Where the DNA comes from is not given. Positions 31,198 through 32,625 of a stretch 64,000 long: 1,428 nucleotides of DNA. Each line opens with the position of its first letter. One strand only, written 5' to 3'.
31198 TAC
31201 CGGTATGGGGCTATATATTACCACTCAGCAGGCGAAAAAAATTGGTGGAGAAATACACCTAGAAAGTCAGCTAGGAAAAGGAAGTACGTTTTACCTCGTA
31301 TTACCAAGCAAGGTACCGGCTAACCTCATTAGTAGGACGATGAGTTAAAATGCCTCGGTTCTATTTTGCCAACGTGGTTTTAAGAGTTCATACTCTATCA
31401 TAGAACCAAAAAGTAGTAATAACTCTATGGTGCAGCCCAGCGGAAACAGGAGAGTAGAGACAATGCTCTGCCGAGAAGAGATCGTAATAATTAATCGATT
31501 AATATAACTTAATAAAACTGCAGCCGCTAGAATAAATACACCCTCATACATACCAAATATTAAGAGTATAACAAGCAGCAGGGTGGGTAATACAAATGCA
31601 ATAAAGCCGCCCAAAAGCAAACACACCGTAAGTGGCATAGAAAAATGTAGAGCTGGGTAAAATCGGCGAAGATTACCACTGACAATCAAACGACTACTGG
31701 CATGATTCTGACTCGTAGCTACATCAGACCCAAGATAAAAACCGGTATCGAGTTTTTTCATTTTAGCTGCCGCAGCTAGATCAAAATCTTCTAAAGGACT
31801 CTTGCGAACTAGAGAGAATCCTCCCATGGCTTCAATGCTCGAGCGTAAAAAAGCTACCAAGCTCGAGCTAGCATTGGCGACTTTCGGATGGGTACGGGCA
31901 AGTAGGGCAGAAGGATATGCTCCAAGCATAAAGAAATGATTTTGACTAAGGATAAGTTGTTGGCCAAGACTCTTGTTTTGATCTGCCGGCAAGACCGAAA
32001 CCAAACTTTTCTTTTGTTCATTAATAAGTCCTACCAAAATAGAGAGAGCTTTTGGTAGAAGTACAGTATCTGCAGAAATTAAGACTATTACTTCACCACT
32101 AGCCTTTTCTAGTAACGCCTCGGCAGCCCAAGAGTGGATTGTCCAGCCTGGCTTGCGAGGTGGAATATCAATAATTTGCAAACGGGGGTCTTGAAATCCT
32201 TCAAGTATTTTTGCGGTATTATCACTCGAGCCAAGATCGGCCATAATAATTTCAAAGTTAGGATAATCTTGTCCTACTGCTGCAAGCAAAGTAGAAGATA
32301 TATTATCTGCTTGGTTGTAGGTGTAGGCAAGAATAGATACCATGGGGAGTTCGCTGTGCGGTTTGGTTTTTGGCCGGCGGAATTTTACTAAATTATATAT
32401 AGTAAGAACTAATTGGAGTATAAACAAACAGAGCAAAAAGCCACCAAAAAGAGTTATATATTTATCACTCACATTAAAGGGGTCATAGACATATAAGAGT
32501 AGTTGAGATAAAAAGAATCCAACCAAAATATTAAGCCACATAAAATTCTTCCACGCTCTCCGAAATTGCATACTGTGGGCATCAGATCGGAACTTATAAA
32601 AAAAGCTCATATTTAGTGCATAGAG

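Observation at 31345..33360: Single polypeptide fusing lycopene-elongase-like UbiA prenyltransferase to a CrtX-like GT2 glycosyltransferase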

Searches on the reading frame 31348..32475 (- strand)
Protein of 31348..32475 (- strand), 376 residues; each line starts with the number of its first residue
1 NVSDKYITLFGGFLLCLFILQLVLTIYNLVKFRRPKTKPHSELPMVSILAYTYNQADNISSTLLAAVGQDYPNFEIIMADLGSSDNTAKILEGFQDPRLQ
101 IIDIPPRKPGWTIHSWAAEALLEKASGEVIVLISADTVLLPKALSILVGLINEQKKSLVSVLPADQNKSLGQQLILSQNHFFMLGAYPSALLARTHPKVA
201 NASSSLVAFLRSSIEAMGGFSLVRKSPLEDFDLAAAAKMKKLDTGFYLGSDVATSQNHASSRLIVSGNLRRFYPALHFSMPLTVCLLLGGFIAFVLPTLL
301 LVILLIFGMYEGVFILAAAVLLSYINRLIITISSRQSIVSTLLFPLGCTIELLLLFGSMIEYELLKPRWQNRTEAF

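Call 17: find_homologous_proteins(query=window:31348-32463:-, max_evalue=0.001)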
Query seq(372 aa) (372 aa): 14 proteins with E <= 0.001 among 8000 candidates.
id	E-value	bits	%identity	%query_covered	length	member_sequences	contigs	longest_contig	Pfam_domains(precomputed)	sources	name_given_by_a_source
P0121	7.0e-115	402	53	97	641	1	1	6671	PF13506.14,PF13641.13,PF00535.33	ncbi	-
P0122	8.4e-112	392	50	99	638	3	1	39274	PF13641.13,PF01040.24,PF00535.33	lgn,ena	-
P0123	9.2e-111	389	51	96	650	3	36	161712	PF13632.13,PF10111.15,PF13506.14,PF13641.13,PF01040.24,PF00535.33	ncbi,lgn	-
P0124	2.2e-109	384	50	99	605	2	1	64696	PF13506.14,PF13641.13,PF01040.24,PF00535.33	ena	-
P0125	5.8e-108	379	50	99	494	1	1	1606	PF13632.13,PF13506.14,PF13641.13,PF00535.33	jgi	jgi:glycosyltransferase involved in cell wall biosynthesis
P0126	2.3e-98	348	44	96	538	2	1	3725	PF13641.13,PF01040.24,PF00535.33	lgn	-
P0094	1.8e-97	345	44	99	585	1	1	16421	PF13632.13,PF13506.14,PF13641.13,PF01040.24,PF00535.33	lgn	-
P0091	5.2e-94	334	43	97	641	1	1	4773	PF13632.13,PF13506.14,PF13641.13,PF01040.24,PF00535.33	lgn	-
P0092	2.6e-93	331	45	97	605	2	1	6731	PF13632.13,PF13506.14,PF13641.13,PF01040.24,PF00535.33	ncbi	-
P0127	5.8e-22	97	24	88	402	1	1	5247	PF10111.15,PF13506.14,PF13641.13,PF00535.33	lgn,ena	-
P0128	1.2e-10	59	25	91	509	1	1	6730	PF13506.14,PF13641.13,PF00535.33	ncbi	-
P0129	5.8e-8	51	30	54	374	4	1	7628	PF13506.14,PF13641.13,PF00535.33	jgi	jgi:glycosyltransferase involved in cell wall biosynthesis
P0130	7.3e-7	47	27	45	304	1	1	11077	PF00535.33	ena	-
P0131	6.9e-6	44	27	48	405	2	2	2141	PF13632.13,PF10111.15,PF13506.14,PF13641.13,PF00535.33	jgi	jgi:poly-beta-1,6-N-acetyl-D-glucosamine synthase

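Call 45: search_protein_families(library=ncbifam, proteins=[P0127], max_evalue=0.00001)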
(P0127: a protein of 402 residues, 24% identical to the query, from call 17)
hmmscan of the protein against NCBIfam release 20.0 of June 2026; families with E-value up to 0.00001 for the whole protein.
P0127 (402 aa): 22 families
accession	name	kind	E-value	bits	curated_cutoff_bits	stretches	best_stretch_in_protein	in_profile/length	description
TIGR03469.1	HpnB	hypoth_equivalog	2.6e-51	174.9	379.25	1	42-383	40-385/386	hopene-associated glycosyltransferase HpnB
NF045692.1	OglycostaseCruG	equivalog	4.6e-35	121.3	600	1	47-382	42-386/386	2'-O-glycosyltransferase CruG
TIGR03937.1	PgaC_IcaA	equivalog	6.5e-21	74.8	422.3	1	3-271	4-261/407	poly-beta-1,6-N-acetyl-D-glucosamine synthase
TIGR04283.1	glyco_like_mftF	equivalog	1.3e-16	60.8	182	1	48-252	1-178/221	TIGR04283 family arsenosugar biosynthesis glycosyltransferase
TIGR03472.1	HpnI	equivalog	1.3e-15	57.1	310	1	12-390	8-370/373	bacteriohopanetetrol glucosamine biosynthesis glycosyltransferase HpnI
NF007482.0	PRK10073.1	equivalog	1.4e-14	53.9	423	1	44-147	4-102/334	glycosyltransferase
NF050050.1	ProtGlycPglI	equivalog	1.9e-13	50.5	500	1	46-153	2-106/306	GalNAc(5)-diNAcBac-PP-undecaprenol beta-1,3-glucosyltransferase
NF047683.1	TeichurnBiosyTuaG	equivalog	3.5e-13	49.8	400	1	45-159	5-115/252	teichuronic acid biosynthesis protein TuaG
NF041875.1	EPS_EpsD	equivalog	9.7e-11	41.6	370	1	48-149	1-98/325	exopolysaccharide biosynthesis glycosyltransferase EpsD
TIGR03965.1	mycofact_glyco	equivalog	2.7e-10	39.7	280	1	41-145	70-169/467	mycofactocin biosynthesis glycosyltransferase MftF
NF038302.1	EPS_HpsE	equivalog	2.7e-10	39.7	300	1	49-171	4-125/307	hormogonium polysaccharide biosynthesis glycosyltransferase HpsE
NF053739.1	GlytfEpsEBac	equivalog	1.6e-09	37.2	450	1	46-161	1-113/265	glycosyltransferase EpsE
TIGR03111.1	glyc2_xrt_Gpos1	hypoth_equivalog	1.8e-09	36.9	363.95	1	44-164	47-166/439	TIGR03111 family XrtG-associated glycosyltransferase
NF053846.1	glyco_with_XrtP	equivalog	5e-09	35.3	520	1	49-121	44-114/440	XrtP-associated glycosyltransferase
NF038299.1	EPS_HpsN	equivalog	1.6e-08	33.9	425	1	46-147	1-98/317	hormogonium polysaccharide biosynthesis glycosyltransferase HpsN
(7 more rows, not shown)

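Call 46: find_encoding_contigs(protein=P0127, flank=6000, max_places=3)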
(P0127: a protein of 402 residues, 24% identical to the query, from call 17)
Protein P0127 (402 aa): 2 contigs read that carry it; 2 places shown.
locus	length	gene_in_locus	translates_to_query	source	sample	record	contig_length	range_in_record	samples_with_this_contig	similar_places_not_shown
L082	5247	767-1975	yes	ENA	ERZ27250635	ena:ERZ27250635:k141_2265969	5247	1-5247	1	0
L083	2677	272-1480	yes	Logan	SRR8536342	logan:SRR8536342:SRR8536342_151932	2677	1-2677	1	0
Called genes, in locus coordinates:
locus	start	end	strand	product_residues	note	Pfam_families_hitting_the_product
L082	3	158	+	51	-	?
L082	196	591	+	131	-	PF02310:B12-binding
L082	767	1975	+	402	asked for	PF13506:Glyco_transf_21, PF00535:Glycos_transf_2, PF10111:Glyco_tranf_2_2, PF13641:Glyco_tranf_2_3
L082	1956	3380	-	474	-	PF13739:PdaC, PF11738:DUF3298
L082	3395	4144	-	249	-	PF00392:GntR, PF07702:UTRA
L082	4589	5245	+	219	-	?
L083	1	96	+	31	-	?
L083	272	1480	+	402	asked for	PF13506:Glyco_transf_21, PF00535:Glycos_transf_2, PF10111:Glyco_tranf_2_2, PF13641:Glyco_tranf_2_3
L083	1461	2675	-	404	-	?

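Call 50: search_protein_representatives(protein=window:31348-32475:-)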
Query: 376 residues. Proteins with E-value up to 0.001 (for the whole library): 24152; up to 1e-10: 2324; up to 1e-30: 20. The best 150 are listed.
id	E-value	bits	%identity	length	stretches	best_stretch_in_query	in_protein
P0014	1.6e-140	484.9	58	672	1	6-376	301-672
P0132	6.2e-112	390.8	51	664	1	7-373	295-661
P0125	3.8e-109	381.7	50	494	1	2-375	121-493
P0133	4.6e-106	371.6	47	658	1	5-374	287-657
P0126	5.6e-99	348.2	44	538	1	12-375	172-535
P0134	1.9e-93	330.1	44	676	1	10-374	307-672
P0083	7.2e-93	328.2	45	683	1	16-374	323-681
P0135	2.5e-91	323.1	43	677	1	14-368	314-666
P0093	2.0e-54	201.7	36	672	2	13-372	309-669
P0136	1.8e-39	152.5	33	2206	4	33-151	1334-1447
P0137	1.2e-36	143.3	29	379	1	15-358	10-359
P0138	1.2e-33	133.4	32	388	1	10-372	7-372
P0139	1.7e-33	132.9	29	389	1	16-357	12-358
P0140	2.3e-33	132.5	26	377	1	40-372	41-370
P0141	9.4e-33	130.5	28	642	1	10-371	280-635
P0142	1.4e-32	129.9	28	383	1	12-373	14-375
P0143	2.1e-32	129.3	27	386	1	10-373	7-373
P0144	2.2e-32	129.2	30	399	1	19-364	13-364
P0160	2.2e-27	112.8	28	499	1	15-372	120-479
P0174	3.0e-26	109.1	30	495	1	17-373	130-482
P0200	3.3e-25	105.6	27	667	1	24-373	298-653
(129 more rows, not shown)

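Call 51: list_cluster_members(proteins=[P0137, P0138, P0139, P0140, P0142, P0143, P0144, P0160, P0174, P0141])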
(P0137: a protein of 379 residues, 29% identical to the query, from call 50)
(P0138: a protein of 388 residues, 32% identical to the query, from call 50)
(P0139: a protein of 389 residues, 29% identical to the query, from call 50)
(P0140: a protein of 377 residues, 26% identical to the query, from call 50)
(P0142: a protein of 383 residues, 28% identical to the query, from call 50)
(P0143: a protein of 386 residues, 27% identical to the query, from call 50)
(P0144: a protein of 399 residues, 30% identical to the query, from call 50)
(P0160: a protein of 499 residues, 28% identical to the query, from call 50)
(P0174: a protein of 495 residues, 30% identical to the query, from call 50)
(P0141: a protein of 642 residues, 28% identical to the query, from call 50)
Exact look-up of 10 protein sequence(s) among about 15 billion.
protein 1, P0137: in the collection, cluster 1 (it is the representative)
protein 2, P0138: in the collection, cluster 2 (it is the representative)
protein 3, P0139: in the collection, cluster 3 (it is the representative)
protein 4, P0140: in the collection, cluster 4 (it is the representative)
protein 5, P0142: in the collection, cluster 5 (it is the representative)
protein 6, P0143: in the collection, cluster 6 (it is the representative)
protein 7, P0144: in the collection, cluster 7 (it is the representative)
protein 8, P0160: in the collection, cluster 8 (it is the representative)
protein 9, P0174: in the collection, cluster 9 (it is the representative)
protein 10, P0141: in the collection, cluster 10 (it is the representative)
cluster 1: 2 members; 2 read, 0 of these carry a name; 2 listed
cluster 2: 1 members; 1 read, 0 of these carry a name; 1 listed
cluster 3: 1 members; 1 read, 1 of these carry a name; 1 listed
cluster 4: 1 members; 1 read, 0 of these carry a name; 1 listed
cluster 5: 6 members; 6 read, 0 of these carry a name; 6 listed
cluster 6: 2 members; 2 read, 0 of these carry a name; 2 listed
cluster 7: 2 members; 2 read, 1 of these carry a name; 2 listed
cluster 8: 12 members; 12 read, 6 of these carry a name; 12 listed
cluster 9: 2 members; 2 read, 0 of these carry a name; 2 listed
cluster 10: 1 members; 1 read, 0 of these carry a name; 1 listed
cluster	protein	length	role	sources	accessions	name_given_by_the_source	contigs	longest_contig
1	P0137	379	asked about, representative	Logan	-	-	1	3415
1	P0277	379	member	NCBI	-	-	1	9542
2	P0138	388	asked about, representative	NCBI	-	-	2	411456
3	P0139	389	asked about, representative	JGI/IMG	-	chlorobactene glucosyltransferase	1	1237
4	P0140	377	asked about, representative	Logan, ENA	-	-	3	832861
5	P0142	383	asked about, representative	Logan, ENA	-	-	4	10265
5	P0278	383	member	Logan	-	-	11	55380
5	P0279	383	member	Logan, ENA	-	-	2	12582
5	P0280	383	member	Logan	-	-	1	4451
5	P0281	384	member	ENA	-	-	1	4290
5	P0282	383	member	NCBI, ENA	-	-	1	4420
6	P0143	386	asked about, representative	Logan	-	-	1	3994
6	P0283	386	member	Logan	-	-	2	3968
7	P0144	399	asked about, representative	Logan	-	-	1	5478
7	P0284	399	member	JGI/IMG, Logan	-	chlorobactene glucosyltransferase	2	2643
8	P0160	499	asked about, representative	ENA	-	-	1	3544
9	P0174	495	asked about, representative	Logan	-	-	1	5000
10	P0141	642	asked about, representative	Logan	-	-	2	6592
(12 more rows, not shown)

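Call 52: search_protein_families(library=ncbifam, proteins=[P0137, P0138, P0139, P0140, P0142, P0143, P0160, P0174, P0141, P0200], max_evalue=1e-10)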
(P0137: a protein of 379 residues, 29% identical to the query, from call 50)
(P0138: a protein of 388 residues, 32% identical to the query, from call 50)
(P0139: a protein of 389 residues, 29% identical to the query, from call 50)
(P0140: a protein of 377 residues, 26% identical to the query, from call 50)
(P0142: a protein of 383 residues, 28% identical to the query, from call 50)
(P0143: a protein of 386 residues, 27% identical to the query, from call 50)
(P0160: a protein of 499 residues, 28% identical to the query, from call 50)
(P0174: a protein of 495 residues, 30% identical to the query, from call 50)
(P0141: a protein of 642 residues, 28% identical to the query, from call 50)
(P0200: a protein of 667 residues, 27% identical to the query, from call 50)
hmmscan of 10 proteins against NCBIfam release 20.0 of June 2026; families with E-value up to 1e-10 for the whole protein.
P0137 (379 aa): 9 families
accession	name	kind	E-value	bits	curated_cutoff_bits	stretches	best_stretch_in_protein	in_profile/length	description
TIGR03469.1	HpnB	hypoth_equivalog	5.7e-52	177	379.25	1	30-377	34-385/386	hopene-associated glycosyltransferase HpnB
NF045692.1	OglycostaseCruG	equivalog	4.2e-36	124.7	600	1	8-335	5-335/386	2'-O-glycosyltransferase CruG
TIGR03937.1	PgaC_IcaA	equivalog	7.9e-19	67.9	422.3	1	31-149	36-150/407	poly-beta-1,6-N-acetyl-D-glucosamine synthase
TIGR04283.1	glyco_like_mftF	equivalog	8.9e-14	51.6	182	1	42-259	1-191/221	TIGR04283 family arsenosugar biosynthesis glycosyltransferase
TIGR03472.1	HpnI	equivalog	1.3e-13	50.6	310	1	5-365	6-355/373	bacteriohopanetetrol glucosamine biosynthesis glycosyltransferase HpnI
TIGR03111.1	glyc2_xrt_Gpos1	hypoth_equivalog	4.8e-13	48.7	363.95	1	18-149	27-156/439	TIGR03111 family XrtG-associated glycosyltransferase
NF007482.0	PRK10073.1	equivalog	6.5e-13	48.4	423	1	39-155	5-116/334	glycosyltransferase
NF047683.1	TeichurnBiosyTuaG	equivalog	1.1e-11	44.9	400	1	39-152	5-114/252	teichuronic acid biosynthesis protein TuaG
NF050050.1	ProtGlycPglI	equivalog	4.5e-11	42.7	500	1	39-150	1-109/306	GalNAc(5)-diNAcBac-PP-undecaprenol beta-1,3-glucosyltransferase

P0138 (388 aa): 5 families
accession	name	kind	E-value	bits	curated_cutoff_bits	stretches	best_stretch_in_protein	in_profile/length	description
NF045692.1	OglycostaseCruG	equivalog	6.9e-44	150.3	600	1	31-339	35-346/386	2'-O-glycosyltransferase CruG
TIGR03469.1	HpnB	hypoth_equivalog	2.4e-40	138.7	379.25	1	38-375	45-385/386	hopene-associated glycosyltransferase HpnB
TIGR04283.1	glyco_like_mftF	equivalog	4e-15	56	182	1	39-244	1-178/221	TIGR04283 family arsenosugar biosynthesis glycosyltransferase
TIGR03472.1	HpnI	equivalog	5.4e-11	41.9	310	0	27-372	30-360/373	bacteriohopanetetrol glucosamine biosynthesis glycosyltransferase HpnI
TIGR03937.1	PgaC_IcaA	equivalog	9.9e-11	41.2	422.3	0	31-158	39-161/407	poly-beta-1,6-N-acetyl-D-glucosamine synthase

P0139 (389 aa): 9 families
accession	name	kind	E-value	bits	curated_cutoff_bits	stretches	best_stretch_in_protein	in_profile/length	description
TIGR03469.1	HpnB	hypoth_equivalog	2.4e-62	211.2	379.25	1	25-377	29-385/386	hopene-associated glycosyltransferase HpnB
NF045692.1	OglycostaseCruG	equivalog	5.6e-47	160.5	600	1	32-343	33-349/386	2'-O-glycosyltransferase CruG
TIGR03472.1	HpnI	equivalog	2.1e-21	76.2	310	1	4-378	5-364/373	bacteriohopanetetrol glucosamine biosynthesis glycosyltransferase HpnI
TIGR03937.1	PgaC_IcaA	equivalog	2.1e-17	63.2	422.3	1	31-269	36-265/407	poly-beta-1,6-N-acetyl-D-glucosamine synthase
TIGR04283.1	glyco_like_mftF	equivalog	6.3e-17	61.9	182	1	42-269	1-200/221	TIGR04283 family arsenosugar biosynthesis glycosyltransferase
TIGR03965.1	mycofact_glyco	equivalog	1.5e-12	47.2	280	1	33-156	68-186/467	mycofactocin biosynthesis glycosyltransferase MftF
NF047683.1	TeichurnBiosyTuaG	equivalog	1e-11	45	400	1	38-152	4-114/252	teichuronic acid biosynthesis protein TuaG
NF007482.0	PRK10073.1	equivalog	1.2e-11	44.2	423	1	38-142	4-103/334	glycosyltransferase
NF050050.1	ProtGlycPglI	equivalog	2.5e-11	43.5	500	1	40-150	2-109/306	GalNAc(5)-diNAcBac-PP-undecaprenol beta-1,3-glucosyltransferase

P0140 (377 aa): 10 families
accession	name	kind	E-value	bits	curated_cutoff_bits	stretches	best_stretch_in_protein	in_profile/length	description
TIGR03469.1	HpnB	hypoth_equivalog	1.6e-35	122.8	379.25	1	37-372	36-384/386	hopene-associated glycosyltransferase HpnB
NF045692.1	OglycostaseCruG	equivalog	5.9e-21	74.8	600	1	29-275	26-275/386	2'-O-glycosyltransferase CruG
TIGR03937.1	PgaC_IcaA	equivalog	1.2e-15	57.4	422.3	1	7-155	11-153/407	poly-beta-1,6-N-acetyl-D-glucosamine synthase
TIGR04283.1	glyco_like_mftF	equivalog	1.4e-14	54.2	182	1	47-245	1-175/221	TIGR04283 family arsenosugar biosynthesis glycosyltransferase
TIGR03965.1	mycofact_glyco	equivalog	3.1e-13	49.4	280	1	44-154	73-181/467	mycofactocin biosynthesis glycosyltransferase MftF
NF047683.1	TeichurnBiosyTuaG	equivalog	1.9e-12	47.4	400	1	44-178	5-140/252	teichuronic acid biosynthesis protein TuaG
NF041875.1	EPS_EpsD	equivalog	2.6e-11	43.5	370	0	47-140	1-93/325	exopolysaccharide biosynthesis glycosyltransferase EpsD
NF010496.0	PRK13915.1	equivalog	3.9e-11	42.6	262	1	44-155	30-145/307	glucosyl-3-phosphoglycerate synthase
NF050050.1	ProtGlycPglI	equivalog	4.6e-11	42.7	500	1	45-153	2-109/306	GalNAc(5)-diNAcBac-PP-undecaprenol beta-1,3-glucosyltransferase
NF007482.0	PRK10073.1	equivalog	8.2e-11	41.5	423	0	44-140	5-99/334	glycosyltransferase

P0142 (383 aa): 9 families
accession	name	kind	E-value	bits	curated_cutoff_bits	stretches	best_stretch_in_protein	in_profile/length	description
TIGR03469.1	HpnB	hypoth_equivalog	1.3e-58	198.8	379.25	1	40-377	40-385/386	hopene-associated glycosyltransferase HpnB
NF045692.1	OglycostaseCruG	equivalog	9.4e-38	130.1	600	1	45-327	42-337/386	2'-O-glycosyltransferase CruG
TIGR04283.1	glyco_like_mftF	equivalog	2.2e-15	56.9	182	1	46-259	1-189/221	TIGR04283 family arsenosugar biosynthesis glycosyltransferase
TIGR03937.1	PgaC_IcaA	equivalog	1.4e-14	53.9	422.3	1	36-149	37-148/407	poly-beta-1,6-N-acetyl-D-glucosamine synthase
TIGR03472.1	HpnI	equivalog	4.9e-13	48.6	310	1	29-256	26-253/373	bacteriohopanetetrol glucosamine biosynthesis glycosyltransferase HpnI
NF047683.1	TeichurnBiosyTuaG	equivalog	7e-13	48.8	400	1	42-155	4-115/252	teichuronic acid biosynthesis protein TuaG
NF050050.1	ProtGlycPglI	equivalog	4.8e-12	45.9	500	1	44-149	2-106/306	GalNAc(5)-diNAcBac-PP-undecaprenol beta-1,3-glucosyltransferase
NF007482.0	PRK10073.1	equivalog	2e-11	43.5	423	1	43-155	5-114/334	glycosyltransferase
TIGR03965.1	mycofact_glyco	equivalog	5.7e-11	41.9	280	1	32-148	62-176/467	mycofactocin biosynthesis glycosyltransferase MftF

P0143 (386 aa): 7 families
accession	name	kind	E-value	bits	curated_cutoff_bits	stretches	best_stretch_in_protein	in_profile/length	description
TIGR03469.1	HpnB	hypoth_equivalog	7.6e-60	202.9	379.25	1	15-375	14-385/386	hopene-associated glycosyltransferase HpnB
NF045692.1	OglycostaseCruG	equivalog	7.8e-41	140.3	600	1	41-374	39-386/386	2'-O-glycosyltransferase CruG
TIGR03937.1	PgaC_IcaA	equivalog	3.7e-18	65.7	422.3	1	38-146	40-146/407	poly-beta-1,6-N-acetyl-D-glucosamine synthase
TIGR04283.1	glyco_like_mftF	equivalog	2.6e-16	59.9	182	1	45-258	1-190/221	TIGR04283 family arsenosugar biosynthesis glycosyltransferase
TIGR03965.1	mycofact_glyco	equivalog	2.4e-12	46.5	280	1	38-148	69-177/467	mycofactocin biosynthesis glycosyltransferase MftF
NF047683.1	TeichurnBiosyTuaG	equivalog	4e-11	43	400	1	43-157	6-118/252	teichuronic acid biosynthesis protein TuaG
NF007482.0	PRK10073.1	equivalog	5.8e-11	42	423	1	43-152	6-112/334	glycosyltransferase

P0160 (499 aa): 3 families
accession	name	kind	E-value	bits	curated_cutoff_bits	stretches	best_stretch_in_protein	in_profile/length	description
TIGR03469.1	HpnB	hypoth_equivalog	1e-23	84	379.25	1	117-480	4-383/386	hopene-associated glycosyltransferase HpnB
NF045692.1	OglycostaseCruG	equivalog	2.9e-12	46.2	600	1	121-279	4-166/386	2'-O-glycosyltransferase CruG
TIGR03937.1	PgaC_IcaA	equivalog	1.6e-11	43.9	422.3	1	117-267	5-152/407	poly-beta-1,6-N-acetyl-D-glucosamine synthase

P0174 (495 aa): 6 families
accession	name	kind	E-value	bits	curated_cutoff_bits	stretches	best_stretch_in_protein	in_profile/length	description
TIGR03469.1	HpnB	hypoth_equivalog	2.6e-38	132.1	379.25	1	129-482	11-383/386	hopene-associated glycosyltransferase HpnB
NF045692.1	OglycostaseCruG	equivalog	2e-16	59.9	600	1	122-442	6-343/386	2'-O-glycosyltransferase CruG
TIGR03937.1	PgaC_IcaA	equivalog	1.7e-15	56.9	422.3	1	113-270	7-155/407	poly-beta-1,6-N-acetyl-D-glucosamine synthase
TIGR03965.1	mycofact_glyco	equivalog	1.8e-11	43.6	280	1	137-266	54-180/467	mycofactocin biosynthesis glycosyltransferase MftF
TIGR04242.1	nodulat_NodC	equivalog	5.7e-11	42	550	1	126-296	10-188/395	chitooligosaccharide synthase NodC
NF050050.1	ProtGlycPglI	equivalog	7.3e-11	42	500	0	158-288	2-131/306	GalNAc(5)-diNAcBac-PP-undecaprenol beta-1,3-glucosyltransferase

P0141 (642 aa): 5 families
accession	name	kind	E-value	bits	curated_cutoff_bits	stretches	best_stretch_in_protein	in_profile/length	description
TIGR03469.1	HpnB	hypoth_equivalog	6.3e-31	107.7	379.25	1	309-635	39-381/386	hopene-associated glycosyltransferase HpnB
TIGR03937.1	PgaC_IcaA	equivalog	2.7e-16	59.6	422.3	1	310-423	41-152/407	poly-beta-1,6-N-acetyl-D-glucosamine synthase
NF009608.0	PRK13105.1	equivalog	1.4e-13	50.7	217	0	118-265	135-287/291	prenyltransferase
NF045692.1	OglycostaseCruG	equivalog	1.7e-13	50.3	600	1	298-497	25-228/386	2'-O-glycosyltransferase CruG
NF010496.0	PRK13915.1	equivalog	4.8e-11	42.3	262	1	311-437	28-156/307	glucosyl-3-phosphoglycerate synthase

P0200 (667 aa): 6 families
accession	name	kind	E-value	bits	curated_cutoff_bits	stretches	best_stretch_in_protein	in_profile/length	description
TIGR03469.1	HpnB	hypoth_equivalog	3.1e-35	121.9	379.25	1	315-654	40-384/386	hopene-associated glycosyltransferase HpnB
NF045692.1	OglycostaseCruG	equivalog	3.3e-27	95.4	600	1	285-582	2-305/386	2'-O-glycosyltransferase CruG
TIGR03937.1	PgaC_IcaA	equivalog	4.2e-14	52.3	422.3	1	285-429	13-153/407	poly-beta-1,6-N-acetyl-D-glucosamine synthase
NF041875.1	EPS_EpsD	equivalog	4.7e-12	46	370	1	321-522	1-196/325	exopolysaccharide biosynthesis glycosyltransferase EpsD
TIGR04283.1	glyco_like_mftF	equivalog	5.2e-12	45.8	182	1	322-519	2-173/221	TIGR04283 family arsenosugar biosynthesis glycosyltransferase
NF009608.0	PRK13105.1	equivalog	1.7e-11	43.9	217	0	17-236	10-238/291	prenyltransferase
